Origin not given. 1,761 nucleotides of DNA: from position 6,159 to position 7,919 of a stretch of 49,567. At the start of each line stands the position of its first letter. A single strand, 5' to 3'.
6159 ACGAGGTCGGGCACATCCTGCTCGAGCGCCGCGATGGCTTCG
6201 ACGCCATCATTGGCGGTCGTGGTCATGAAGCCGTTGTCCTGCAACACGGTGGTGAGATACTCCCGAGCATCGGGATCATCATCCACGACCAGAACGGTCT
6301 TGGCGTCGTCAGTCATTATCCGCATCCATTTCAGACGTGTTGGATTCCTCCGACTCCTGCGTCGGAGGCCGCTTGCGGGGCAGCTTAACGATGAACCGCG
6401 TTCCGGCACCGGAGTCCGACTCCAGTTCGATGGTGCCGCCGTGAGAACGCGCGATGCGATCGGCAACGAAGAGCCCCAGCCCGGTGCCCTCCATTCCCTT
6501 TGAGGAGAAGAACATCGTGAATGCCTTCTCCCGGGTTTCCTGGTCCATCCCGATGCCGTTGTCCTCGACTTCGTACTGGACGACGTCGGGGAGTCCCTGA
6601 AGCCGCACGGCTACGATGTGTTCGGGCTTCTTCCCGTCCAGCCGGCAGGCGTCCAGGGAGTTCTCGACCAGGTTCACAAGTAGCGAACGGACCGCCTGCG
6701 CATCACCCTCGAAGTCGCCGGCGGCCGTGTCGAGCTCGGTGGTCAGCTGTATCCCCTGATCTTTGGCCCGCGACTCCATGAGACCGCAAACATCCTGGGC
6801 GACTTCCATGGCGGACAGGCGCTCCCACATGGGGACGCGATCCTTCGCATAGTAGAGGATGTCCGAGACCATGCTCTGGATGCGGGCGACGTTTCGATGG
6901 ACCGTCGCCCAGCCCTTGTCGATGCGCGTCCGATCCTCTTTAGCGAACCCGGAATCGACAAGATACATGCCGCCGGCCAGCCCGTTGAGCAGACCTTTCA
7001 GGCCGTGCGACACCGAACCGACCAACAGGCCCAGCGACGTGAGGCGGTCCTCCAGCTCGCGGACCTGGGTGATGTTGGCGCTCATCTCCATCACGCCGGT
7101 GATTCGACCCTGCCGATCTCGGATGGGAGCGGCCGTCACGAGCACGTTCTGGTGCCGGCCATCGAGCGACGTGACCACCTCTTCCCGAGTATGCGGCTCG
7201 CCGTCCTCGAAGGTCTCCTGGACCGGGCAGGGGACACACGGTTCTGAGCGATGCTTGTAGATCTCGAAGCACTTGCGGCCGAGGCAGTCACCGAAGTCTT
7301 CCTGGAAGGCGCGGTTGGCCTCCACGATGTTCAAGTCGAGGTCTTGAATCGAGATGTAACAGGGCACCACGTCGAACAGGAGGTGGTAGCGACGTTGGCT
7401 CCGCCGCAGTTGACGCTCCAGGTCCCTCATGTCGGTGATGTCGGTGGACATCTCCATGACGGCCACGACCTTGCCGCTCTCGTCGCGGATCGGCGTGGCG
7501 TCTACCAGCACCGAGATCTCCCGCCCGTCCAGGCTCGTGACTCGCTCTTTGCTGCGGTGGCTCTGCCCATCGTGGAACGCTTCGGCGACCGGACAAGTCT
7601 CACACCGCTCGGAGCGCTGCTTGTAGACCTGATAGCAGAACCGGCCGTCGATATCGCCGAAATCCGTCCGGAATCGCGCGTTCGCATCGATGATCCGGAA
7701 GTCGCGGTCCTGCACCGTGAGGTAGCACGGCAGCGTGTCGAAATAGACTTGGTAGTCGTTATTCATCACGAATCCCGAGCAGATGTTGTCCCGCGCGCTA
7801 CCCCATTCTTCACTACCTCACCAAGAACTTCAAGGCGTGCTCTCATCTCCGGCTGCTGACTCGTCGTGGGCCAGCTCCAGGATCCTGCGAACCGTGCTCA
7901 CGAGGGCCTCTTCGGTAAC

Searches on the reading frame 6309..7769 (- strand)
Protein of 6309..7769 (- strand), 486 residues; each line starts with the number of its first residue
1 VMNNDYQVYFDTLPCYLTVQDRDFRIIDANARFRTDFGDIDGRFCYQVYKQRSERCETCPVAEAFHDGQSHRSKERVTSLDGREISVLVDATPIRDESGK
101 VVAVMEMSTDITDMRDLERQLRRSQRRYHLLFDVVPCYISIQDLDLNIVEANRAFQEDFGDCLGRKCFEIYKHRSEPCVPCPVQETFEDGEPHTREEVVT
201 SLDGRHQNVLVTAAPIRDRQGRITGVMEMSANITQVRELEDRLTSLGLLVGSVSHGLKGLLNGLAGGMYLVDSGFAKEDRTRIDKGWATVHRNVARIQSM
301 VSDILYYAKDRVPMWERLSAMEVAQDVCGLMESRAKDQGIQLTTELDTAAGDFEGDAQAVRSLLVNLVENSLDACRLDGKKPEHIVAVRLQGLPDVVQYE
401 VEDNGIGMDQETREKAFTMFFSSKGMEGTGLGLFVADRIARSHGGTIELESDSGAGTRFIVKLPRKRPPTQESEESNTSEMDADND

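Call 4: search_protein_families(library=pfam, proteins=[window:6309-7769:-], max_evalue=0.01)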
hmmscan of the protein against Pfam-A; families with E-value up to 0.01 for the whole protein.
window:6309-7769:- (486 aa): 9 families
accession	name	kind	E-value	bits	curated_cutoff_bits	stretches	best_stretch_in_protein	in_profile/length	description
PF08448.16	PAS_4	-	1.6e-34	118.8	23.1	2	132-238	1-110/110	PAS fold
PF02518.31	HATPase_c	-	6.2e-23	81.8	26.4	1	355-466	1-110/111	Histidine kinase-, DNA gyrase B-, and HSP90-like ATPase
PF13426.13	PAS_9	-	1.6e-21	76.9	27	2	138-235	3-103/103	PAS domain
PF00989.32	PAS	-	3.8e-12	46.7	22.6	1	127-227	2-107/113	PAS fold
PF12282.15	GAF_PdtaS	-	8.3e-11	42.4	23.7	2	51-120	71-137/145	Histidine kinase PdtaS, GAF domain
PF13596.12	PAS_10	-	2.8e-07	31.6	22.1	1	163-234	39-106/106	PAS domain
PF13188.13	PAS_8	-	9.5e-05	22.6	21.8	0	126-165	1-41/65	PAS domain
PF13589.12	HATPase_c_3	-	0.0043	17.5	25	1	363-425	6-62/137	Histidine kinase-, DNA gyrase B-, and HSP90-like ATPase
PF02743.24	dCache_1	-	0.0074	16.3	45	0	200-236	119-155/240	Cache domain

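Call 5: search_protein_families(library=ncbifam, proteins=[window:6309-7769:-], max_evalue=0.01)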
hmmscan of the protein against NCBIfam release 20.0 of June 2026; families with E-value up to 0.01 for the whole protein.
window:6309-7769:- (486 aa): 88 families (the best 25 are shown)
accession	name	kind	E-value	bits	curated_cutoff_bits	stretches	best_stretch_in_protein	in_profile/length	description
NF008468.0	PRK11360.1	equivalog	1e-48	166.1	646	2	149-468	291-611/616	two-component system sensor histidine kinase AtoS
NF047497.1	HK_LIC_12097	equivalog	2.7e-37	128.4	500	2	123-465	8-366/367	LIC_12097 family sensor histidine kinase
NF046044.1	PnpS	equivalog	6e-37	127.6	400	1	122-464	51-390/390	two-component system histidine kinase PnpS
NF008302.0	PRK11091.1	equivalog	4.6e-27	94.5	838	1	100-481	129-521/779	aerobic respiration two-component sensor histidine kinase ArcB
NF052573.1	HisKinEspAMyxo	equivalog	4.8e-27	94.3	1400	1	94-465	226-611/755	serine histidine kinase EspA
NF052574.1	HisKinEspCMyxo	equivalog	5.5e-27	94.3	1200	1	146-477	308-649/785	serine histidine kinase EspC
NF010411.0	PRK13837.1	equivalog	5.1e-25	87.6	647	1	239-475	443-685/828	two-component system VirA-like sensor kinase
TIGR02956.1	TMAO_torS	equivalog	6.1e-25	87.5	676.5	1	252-476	470-693/967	TMAO reductase system sensor histidine kinase/response regulator TorS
NF047466.1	hybrid_RR_LvrB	exception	3.1e-23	82.5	500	1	240-465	146-376/377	hybrid histidine kinase/response regulator LvrB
TIGR02938.1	nifL_nitrog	equivalog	8.7e-23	80.6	242.45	2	322-463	350-492/494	nitrogen fixation negative regulator NifL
TIGR02966.1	phoR_proteo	equivalog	3.5e-22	78.9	334.2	1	198-462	73-332/333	phosphate regulon sensor histidine kinase PhoR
TIGR02916.1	PEP_his_kin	equivalog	1.2e-21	76.9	300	1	253-464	482-679/679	XrtA/PEP-CTERM system histidine kinase PrsK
NF053867.1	SprKinKinDBac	equivalog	3.9e-21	75.1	775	1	241-466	281-498/500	sporulation kinase KinD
NF040691.1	MtrAB_MtrB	equivalog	9.5e-21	74.4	450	1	290-467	314-494/507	MtrAB system histidine kinase MtrB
NF008298.1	PRK11086.1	subfamily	9.7e-21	73.8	520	1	333-466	395-526/529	DcuS/MalK family sensor histidine kinase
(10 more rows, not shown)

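Call 53: search_solved_structures(query=window:6309-7769:-, max_evalue=0.01, show_alignments=2)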
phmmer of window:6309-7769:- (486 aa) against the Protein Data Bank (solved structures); distinct sequences matched with E-value up to 0.01: 59.
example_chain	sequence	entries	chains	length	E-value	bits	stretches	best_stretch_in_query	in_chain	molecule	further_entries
3a0r_A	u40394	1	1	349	8.9e-19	70.9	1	234-466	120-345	Sensor protein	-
9p6i_A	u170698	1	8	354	1.1e-18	70.6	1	202-474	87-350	histidine kinase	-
3d36_A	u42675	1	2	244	9.1e-17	64.2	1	242-472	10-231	Sporulation kinase B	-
4jas_A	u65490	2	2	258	2.4e-15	59.5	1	232-469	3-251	Histidine kinase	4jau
9jfj_A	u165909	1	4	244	1.5e-14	56.9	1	239-465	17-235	Sensor histidine kinase ZraS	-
4gcz_A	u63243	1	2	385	1.9e-14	56.6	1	241-465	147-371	Blue-light photoreceptor, Sensor protein fixL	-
8a7f_A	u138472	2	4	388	3.5e-14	55.7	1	242-464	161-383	Putative Sensory box protein,Sensor protein FixL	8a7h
6azr_A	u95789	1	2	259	4.1e-14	55.5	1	231-469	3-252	Sensor histidine kinase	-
8a3u_A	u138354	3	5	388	4.4e-14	55.4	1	242-464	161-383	Putative Sensory box protein,Sensor protein FixL | Putative Sensory box protein,Putative Sensory box protein,Sensor protein FixL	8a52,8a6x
5uht_A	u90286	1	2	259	7.5e-14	54.6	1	231-469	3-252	Sensor histidine kinase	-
8vc9_A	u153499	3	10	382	7.6e-14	54.6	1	217-469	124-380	Leptospira virulence regulator B (LvrB) | histidine kinase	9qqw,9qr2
2c2a_A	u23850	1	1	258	1.1e-13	54.2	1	232-469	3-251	SENSOR HISTIDINE KINASE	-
3dge_A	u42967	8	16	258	1.1e-13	54.1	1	232-469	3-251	Sensor protein | Histidine kinase | Sensor histidine kinase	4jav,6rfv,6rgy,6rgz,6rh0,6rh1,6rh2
6paj_A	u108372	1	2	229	2.4e-13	53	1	250-465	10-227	Sensor protein SrrB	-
6rh7_A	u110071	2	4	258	6.4e-13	51.6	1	355-469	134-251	Sensor histidine kinase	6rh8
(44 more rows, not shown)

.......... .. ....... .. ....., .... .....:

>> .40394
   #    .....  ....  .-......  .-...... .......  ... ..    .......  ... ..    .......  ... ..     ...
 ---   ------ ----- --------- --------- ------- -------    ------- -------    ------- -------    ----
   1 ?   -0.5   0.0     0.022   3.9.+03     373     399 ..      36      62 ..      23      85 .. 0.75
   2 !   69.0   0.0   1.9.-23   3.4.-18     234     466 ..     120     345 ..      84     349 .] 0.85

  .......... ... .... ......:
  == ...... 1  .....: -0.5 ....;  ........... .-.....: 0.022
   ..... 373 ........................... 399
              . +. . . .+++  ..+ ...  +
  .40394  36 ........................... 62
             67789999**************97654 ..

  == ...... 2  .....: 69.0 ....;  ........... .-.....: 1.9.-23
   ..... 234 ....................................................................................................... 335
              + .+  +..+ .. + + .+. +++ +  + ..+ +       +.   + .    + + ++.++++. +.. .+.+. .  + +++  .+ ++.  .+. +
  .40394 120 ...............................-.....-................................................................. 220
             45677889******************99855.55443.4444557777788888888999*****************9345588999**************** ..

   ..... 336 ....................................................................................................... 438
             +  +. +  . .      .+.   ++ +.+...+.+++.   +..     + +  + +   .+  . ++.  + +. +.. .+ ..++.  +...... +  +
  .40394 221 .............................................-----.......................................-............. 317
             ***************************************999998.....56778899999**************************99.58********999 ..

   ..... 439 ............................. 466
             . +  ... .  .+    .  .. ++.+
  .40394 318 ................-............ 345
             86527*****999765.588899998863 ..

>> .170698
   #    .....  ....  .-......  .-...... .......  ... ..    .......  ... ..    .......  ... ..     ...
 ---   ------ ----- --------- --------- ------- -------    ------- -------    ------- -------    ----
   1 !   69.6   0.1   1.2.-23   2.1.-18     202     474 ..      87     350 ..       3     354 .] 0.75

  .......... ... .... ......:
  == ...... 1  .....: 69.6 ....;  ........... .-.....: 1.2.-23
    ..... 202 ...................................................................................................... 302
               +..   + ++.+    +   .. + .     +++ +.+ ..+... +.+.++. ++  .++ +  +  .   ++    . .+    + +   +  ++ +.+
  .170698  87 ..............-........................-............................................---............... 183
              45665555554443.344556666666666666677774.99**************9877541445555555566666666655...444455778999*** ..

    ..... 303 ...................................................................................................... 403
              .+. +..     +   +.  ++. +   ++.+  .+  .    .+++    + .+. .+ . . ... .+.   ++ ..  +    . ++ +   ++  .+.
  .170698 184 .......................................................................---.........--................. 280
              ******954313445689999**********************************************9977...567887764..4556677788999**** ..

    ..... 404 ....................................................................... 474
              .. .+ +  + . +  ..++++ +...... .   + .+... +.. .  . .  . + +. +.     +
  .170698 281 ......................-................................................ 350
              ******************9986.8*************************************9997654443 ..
